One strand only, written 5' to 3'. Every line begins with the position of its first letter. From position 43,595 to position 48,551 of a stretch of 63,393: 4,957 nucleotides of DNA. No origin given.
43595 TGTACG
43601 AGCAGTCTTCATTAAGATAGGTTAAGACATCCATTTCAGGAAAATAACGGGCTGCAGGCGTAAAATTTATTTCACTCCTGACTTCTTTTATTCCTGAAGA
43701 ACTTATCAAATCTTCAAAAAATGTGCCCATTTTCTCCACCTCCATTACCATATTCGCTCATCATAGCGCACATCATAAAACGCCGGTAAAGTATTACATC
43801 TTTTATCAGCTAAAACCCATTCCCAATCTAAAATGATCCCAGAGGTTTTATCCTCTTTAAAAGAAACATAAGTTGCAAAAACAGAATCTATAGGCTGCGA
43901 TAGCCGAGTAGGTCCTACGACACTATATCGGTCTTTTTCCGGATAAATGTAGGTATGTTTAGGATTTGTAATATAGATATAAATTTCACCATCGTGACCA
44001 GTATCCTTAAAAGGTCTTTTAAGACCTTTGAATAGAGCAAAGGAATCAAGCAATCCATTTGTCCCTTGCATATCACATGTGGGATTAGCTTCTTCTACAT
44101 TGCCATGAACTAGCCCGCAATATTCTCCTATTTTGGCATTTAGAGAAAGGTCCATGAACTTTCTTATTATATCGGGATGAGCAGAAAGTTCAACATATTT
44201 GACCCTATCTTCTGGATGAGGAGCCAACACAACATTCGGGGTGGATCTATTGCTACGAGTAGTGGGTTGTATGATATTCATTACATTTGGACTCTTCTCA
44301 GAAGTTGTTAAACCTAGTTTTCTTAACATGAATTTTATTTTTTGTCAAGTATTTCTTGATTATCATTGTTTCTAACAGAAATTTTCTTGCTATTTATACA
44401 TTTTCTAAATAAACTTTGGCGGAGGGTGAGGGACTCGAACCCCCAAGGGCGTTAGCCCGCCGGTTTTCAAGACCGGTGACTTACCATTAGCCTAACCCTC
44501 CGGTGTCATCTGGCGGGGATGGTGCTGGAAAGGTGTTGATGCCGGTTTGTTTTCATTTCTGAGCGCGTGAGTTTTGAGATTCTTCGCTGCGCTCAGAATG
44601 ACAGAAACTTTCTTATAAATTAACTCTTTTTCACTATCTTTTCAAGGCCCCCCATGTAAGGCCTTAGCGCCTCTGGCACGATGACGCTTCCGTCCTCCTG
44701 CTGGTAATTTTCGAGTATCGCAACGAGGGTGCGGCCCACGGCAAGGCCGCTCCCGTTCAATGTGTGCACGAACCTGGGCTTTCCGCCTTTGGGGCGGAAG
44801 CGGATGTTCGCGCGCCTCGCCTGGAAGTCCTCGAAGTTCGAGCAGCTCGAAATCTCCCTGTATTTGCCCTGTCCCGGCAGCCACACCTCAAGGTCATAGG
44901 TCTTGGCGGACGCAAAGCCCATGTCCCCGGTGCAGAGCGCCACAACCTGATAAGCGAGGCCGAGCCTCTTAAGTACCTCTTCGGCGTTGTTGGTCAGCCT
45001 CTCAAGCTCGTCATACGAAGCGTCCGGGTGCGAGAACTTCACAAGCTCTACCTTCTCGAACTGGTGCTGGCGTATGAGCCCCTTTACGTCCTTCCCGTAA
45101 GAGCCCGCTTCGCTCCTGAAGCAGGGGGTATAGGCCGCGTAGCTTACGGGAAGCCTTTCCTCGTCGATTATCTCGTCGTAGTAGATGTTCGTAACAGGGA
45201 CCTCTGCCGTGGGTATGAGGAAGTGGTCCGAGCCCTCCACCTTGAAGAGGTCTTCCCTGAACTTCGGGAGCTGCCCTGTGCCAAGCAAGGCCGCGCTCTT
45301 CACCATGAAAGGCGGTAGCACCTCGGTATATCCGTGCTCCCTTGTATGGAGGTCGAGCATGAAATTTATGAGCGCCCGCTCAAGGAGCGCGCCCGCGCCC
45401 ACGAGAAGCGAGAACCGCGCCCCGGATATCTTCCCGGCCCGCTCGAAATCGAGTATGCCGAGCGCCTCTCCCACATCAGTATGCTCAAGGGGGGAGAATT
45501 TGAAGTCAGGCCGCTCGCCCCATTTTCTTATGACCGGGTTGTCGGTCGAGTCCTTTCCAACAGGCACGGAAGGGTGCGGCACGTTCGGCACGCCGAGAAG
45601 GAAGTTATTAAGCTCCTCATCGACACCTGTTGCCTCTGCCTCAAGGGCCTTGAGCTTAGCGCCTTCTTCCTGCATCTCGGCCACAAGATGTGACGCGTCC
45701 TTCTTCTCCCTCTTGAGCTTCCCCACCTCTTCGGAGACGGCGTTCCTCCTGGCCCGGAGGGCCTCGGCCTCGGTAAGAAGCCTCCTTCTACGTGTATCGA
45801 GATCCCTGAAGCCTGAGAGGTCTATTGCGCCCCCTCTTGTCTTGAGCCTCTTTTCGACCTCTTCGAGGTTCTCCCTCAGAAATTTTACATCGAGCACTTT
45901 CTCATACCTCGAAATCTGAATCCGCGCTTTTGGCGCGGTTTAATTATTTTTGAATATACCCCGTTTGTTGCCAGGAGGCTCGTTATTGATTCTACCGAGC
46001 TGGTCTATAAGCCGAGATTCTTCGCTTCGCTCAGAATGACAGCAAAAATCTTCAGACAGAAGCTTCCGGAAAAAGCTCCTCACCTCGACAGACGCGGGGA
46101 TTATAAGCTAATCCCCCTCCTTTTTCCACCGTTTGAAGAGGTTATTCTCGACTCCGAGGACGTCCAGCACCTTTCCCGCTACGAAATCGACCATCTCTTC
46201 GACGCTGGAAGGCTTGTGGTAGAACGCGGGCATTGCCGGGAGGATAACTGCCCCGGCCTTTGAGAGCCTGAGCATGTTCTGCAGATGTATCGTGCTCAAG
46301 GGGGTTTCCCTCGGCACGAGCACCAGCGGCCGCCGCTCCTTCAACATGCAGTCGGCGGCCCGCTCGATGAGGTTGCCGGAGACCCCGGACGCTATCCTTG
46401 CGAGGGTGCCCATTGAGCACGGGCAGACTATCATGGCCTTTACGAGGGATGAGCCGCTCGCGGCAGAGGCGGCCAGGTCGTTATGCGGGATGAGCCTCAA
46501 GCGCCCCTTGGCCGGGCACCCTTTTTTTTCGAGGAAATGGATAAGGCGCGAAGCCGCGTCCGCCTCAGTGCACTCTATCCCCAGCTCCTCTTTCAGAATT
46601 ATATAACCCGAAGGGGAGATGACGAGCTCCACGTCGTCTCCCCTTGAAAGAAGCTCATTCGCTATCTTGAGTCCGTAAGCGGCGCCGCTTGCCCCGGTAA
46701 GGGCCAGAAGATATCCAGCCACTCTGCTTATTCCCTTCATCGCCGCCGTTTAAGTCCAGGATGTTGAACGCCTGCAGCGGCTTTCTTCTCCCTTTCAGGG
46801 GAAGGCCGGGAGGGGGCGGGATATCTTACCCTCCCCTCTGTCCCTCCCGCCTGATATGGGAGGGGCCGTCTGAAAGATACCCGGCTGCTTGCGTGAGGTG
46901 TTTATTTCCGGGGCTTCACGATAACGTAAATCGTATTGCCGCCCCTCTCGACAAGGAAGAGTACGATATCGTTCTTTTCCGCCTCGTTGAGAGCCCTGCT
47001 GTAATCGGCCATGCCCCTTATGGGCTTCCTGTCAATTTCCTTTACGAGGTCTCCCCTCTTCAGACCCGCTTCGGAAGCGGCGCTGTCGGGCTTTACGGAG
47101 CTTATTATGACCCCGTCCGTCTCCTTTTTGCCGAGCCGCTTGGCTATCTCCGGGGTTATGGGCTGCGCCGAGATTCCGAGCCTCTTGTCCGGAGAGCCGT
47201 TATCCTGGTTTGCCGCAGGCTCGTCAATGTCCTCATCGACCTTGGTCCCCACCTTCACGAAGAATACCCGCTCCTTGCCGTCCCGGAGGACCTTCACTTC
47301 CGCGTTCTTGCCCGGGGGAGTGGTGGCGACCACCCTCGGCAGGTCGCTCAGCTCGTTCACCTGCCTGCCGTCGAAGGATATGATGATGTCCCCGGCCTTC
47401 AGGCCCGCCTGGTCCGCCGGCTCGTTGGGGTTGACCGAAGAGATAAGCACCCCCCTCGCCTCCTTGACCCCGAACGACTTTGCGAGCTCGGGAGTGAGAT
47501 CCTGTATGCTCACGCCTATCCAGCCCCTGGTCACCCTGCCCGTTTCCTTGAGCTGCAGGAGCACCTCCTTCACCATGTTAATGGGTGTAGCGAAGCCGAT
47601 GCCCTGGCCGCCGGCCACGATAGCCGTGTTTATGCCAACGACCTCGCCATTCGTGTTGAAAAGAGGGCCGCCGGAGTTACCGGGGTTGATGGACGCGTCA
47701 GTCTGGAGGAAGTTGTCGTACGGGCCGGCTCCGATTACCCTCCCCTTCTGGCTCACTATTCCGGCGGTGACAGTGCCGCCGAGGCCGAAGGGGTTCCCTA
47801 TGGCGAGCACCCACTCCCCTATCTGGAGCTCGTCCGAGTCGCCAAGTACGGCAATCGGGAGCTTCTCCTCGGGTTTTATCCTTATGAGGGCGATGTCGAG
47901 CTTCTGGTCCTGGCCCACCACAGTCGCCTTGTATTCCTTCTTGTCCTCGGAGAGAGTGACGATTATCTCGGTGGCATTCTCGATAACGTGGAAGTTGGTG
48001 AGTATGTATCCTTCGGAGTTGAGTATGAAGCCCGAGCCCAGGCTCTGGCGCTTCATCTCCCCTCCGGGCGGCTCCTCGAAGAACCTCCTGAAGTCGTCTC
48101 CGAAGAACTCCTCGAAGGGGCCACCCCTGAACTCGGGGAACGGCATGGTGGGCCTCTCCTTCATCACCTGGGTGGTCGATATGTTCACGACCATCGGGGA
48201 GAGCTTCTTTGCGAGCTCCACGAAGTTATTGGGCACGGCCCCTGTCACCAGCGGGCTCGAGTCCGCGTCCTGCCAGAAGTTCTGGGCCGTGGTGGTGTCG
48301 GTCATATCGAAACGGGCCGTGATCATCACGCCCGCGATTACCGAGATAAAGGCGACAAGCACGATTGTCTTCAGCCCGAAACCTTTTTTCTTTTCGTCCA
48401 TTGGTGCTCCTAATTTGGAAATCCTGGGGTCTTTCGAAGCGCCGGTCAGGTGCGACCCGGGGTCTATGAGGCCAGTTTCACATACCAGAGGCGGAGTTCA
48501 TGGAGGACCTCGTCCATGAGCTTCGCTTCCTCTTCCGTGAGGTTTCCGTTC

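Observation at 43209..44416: Sharply AT-rich two-gene orphan module wedged against the 3' end of tRNA-Ser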

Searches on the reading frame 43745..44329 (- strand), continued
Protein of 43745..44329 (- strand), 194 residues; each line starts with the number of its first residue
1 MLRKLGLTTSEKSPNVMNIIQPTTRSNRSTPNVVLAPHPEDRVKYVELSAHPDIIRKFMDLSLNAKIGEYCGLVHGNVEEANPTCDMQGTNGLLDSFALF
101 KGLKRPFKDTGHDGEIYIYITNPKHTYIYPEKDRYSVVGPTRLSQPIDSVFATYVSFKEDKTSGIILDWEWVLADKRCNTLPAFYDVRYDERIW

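Call 98: search_protein_families(library=padloc, alignment_id=A4, max_evalue=0.01)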
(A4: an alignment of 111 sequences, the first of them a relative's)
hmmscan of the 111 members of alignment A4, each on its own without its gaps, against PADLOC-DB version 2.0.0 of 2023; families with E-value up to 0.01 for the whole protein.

A. member 1, P0001 (194 aa): 0 families

B. families by the number of members that match (of 111 scanned): 3 families
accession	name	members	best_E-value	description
PDLC00273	PtuA1|PtuA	2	0.00077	AAA ATPase domain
PDLC00541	JetA2|JetA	1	0.0079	DUF2397 domain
PDLC03872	LmuC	1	0.0092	-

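Call 113: search_dna_similar(query=P0041, collection=plasmids, mode=protein, max_evalue=0.001, max_rows=10)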
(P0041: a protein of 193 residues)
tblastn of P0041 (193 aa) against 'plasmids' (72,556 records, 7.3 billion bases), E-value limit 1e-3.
No match.

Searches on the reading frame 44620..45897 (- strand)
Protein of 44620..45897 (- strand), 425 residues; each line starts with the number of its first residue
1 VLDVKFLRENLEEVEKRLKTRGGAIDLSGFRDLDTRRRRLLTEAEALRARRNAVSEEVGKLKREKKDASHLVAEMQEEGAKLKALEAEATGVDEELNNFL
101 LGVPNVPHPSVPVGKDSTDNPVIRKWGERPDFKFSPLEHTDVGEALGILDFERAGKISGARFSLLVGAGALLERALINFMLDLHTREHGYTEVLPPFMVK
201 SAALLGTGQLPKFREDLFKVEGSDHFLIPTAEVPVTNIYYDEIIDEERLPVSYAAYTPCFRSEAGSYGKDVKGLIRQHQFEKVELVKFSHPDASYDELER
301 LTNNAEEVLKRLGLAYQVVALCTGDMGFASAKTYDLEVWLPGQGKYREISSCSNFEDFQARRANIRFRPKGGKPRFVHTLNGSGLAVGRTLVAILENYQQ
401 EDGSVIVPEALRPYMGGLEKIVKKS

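Call 38: find_related_loci(query=window:44620-45897:-, collection=genome_contigs, flank=6000)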
Query window:44620-45897:- (425 aa) in genome_contigs; peptide patterns used: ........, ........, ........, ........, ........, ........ (x = any residue, [..] = any of these).
600 stretches matched a pattern (row limit reached: there are more); 599 encode a relative of the query (tblastn E <= 1e-3); the best 80 are kept; 80 distinct loci.
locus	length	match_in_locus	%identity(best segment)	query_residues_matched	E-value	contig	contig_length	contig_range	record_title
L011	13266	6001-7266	65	1-421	0e+0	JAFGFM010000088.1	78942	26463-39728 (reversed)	MAG: Deltaproteobacteria bacterium isolate Zod_Metabat.1317 k87_3845697, whole genome shotgun sequence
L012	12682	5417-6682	65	1-421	0e+0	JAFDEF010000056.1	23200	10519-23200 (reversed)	MAG: Deltaproteobacteria bacterium isolate Meg19_1012_Bin_503 Meg19_1012_Bin_503_scaffold_7267, whole genome shotgun seq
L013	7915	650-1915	65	1-421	0e+0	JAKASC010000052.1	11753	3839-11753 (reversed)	MAG: Acidobacteria bacterium isolate YP1.bin18 NODE_4470_length_11753_cov_2.728798, whole genome shotgun sequence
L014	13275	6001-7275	64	1-424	0e+0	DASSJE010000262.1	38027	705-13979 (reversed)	MAG TPA_asm: Terriglobia bacterium isolate SMAG_U1107 k141_654627, whole genome shotgun sequence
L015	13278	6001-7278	63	1-425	0e+0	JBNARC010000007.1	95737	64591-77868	MAG: Moorellales bacterium isolate Kamch4316-2DMB-05 bin25.fa-7, whole genome shotgun sequence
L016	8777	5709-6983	66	1-423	0e+0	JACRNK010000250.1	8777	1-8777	MAG: Deltaproteobacteria bacterium isolate NC_groundwater_1933_Pr3_S-0.2um_44_5 scaffold_658199, whole genome shotgun se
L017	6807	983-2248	65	1-421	0e+0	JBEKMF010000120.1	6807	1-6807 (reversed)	MAG: Smithellaceae bacterium isolate SPRUCE 388 SPRUCE_388_120, whole genome shotgun sequence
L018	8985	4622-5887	64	1-421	0e+0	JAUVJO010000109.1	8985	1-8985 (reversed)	MAG: Deltaproteobacteria bacterium isolate CSMAG_456 CSMAG_456_k127_1859856_length_8985_cov_87.0237, whole genome shotgu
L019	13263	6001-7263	65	1-421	0e+0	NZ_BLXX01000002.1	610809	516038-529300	Geomonas silvestris strain Red330 sequence02, whole genome shotgun sequence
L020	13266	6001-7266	62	1-421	0e+0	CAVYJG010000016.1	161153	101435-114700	MAG: uncultured Acidobacteriota bacterium isolate MFD01476.bin.2.37 genome assembly, contig: contig_57854, whole genome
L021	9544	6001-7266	63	1-421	0e+0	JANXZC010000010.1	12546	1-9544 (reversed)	MAG: Syntrophus sp. (in: bacteria) isolate GL140_4_metabat_222 GL140_4_k141_1151738, whole genome shotgun sequence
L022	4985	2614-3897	65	1-423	0e+0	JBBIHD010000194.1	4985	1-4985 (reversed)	MAG: Nitrospirota bacterium isolate FAS170219_bin_106 NODE_7600_length_4985_cov_4.397566, whole genome shotgun sequence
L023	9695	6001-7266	63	1-421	0e+0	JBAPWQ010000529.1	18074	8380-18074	MAG: Desulfobacterales bacterium isolate MFD00116_ilm_asm_bin20 k127_132779, whole genome shotgun sequence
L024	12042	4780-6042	64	1-421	0e+0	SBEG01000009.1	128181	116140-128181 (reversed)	MAG: Deltaproteobacteria bacterium isolate 311FN.001 NODE_14_length_128181_cov_51.616_ID_2948258, whole genome shotgun s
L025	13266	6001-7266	62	1-421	0e+0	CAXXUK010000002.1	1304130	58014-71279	MAG: uncultured Desulfarculus sp. isolate 3a7ab5cd-f803-44bf-9707-e1e124c3bf9f genome assembly, contig: contig_2, whole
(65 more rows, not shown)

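Call 46: search_protein_families(library=pfam, proteins=[window:44620-45897:-], max_evalue=0.00001)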
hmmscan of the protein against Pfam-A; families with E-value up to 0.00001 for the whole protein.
window:44620-45897:- (425 aa): 2 families
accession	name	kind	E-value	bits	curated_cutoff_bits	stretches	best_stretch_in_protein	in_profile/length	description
PF00587.30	tRNA-synt_2b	-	1.2e-44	153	29.3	1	223-398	9-179/179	tRNA synthetase class II core domain (G, H, P, S and T)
PF02403.27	Seryl_tRNA_N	-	5.5e-31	107.4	28.2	1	1-107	1-108/108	Seryl-tRNA synthetase N-terminal domain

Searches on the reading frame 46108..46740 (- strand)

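Call 46: search_protein_families(library=pfam, proteins=[window:46108-46740:-], max_evalue=0.00001)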
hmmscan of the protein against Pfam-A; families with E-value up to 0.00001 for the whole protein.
window:46108-46740:- (210 aa): 1 family
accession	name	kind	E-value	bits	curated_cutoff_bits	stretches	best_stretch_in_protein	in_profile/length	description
PF02441.25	Flavoprotein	-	9.3e-45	152.6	22.7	1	11-195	4-162/162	Flavoprotein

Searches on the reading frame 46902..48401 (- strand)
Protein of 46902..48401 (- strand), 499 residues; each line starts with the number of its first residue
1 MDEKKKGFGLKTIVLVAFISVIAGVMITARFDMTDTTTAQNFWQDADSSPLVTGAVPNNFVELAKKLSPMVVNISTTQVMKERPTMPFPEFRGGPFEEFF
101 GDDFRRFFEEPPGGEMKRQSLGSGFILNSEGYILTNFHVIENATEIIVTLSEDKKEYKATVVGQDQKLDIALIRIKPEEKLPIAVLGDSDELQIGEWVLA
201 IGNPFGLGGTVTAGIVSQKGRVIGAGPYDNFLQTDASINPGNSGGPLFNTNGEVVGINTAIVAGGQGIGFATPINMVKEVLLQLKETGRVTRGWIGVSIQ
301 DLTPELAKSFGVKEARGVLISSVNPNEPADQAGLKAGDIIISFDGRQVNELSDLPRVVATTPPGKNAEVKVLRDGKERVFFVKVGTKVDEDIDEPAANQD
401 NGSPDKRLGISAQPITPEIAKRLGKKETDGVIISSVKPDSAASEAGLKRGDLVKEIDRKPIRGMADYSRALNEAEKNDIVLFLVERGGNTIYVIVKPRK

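Call 105: search_solved_structures(query=window:46902-48401:-, max_evalue=0.00001)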
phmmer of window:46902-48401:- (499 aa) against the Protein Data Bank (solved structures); distinct sequences matched with E-value up to 0.00001: 115 (the best 60 are shown).
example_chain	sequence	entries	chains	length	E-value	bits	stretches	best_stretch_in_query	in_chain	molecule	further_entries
22kg_A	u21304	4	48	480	1.4e-94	320.7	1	58-494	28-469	Probable periplasmic serine endoprotease DegP-like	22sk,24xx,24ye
7xs0_A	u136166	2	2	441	2.3e-84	286.9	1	69-475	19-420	Periplasmic serine endoprotease DegP-like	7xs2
5y2d_A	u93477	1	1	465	3e-84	286.6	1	69-475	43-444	Periplasmic serine endoprotease DegP-like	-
8k2y_A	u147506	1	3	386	1.8e-82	280.7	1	59-390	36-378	serine endoprotease DegP-like protein MucD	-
3mh5_A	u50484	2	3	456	2.3e-78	267.1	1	58-495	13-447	Protease do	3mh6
2zle_A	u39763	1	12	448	3.9e-78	266.4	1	58-495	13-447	Protease do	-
3mh4_A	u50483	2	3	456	6e-78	265.8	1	58-495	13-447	Protease do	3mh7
3otp_A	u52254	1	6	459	6.1e-78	265.8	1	58-496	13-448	Protease do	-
6jjo_A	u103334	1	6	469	7.7e-78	265.4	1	51-495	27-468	Periplasmic serine endoprotease DegP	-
1ky9_A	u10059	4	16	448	9.8e-78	265.1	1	58-495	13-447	PROTEASE DO | Periplasmic serine endoprotease DegP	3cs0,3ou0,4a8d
6jjk_A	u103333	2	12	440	2.1e-77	264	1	63-495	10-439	Periplasmic serine endoprotease DegP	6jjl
6z05_A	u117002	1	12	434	1.9e-73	250.9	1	65-494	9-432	DegQ family serine endoprotease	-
5y28_A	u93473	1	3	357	9.5e-73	248.7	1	69-383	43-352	Periplasmic serine endoprotease DegP-like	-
8kic_D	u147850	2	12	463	3.9e-72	246.6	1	60-495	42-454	peptidase Do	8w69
4a8a_A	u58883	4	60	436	5.5e-72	246.1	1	65-495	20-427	PERIPLASMIC PH-DEPENDENT SERINE ENDOPROTEASE DEGQ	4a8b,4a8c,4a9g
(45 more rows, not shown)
